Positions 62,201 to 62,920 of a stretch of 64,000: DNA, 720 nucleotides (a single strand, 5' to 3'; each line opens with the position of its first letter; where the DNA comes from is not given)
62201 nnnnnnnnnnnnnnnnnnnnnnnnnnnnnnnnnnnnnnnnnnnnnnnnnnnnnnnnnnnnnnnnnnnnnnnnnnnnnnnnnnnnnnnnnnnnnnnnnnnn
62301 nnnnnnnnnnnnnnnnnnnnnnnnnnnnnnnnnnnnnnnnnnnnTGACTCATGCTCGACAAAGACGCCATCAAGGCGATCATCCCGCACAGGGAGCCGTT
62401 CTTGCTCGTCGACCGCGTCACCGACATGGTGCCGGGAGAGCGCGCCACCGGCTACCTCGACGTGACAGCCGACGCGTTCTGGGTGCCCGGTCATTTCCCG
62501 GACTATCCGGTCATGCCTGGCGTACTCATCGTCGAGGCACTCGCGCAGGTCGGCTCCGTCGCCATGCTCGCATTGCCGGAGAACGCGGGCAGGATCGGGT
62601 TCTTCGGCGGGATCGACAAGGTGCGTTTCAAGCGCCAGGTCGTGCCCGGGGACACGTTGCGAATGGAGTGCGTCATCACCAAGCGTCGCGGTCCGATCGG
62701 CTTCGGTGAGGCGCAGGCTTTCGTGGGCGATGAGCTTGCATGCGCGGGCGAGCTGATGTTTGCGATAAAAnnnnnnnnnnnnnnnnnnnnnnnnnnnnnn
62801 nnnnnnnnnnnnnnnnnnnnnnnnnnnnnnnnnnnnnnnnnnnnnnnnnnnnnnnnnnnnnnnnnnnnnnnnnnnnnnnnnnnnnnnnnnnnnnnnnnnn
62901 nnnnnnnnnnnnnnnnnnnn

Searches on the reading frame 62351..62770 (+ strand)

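Call 69: search_protein_families(library=pfam, proteins=[window:62351-62770:+], max_evalue=0.00001)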
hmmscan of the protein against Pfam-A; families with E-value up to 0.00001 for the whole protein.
window:62351-62770:+ (140 aa): 1 family
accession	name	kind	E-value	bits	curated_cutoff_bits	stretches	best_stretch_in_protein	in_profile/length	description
PF07977.19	FabA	-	3.9e-29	101.5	23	1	11-132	1-136/138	FabA-like domain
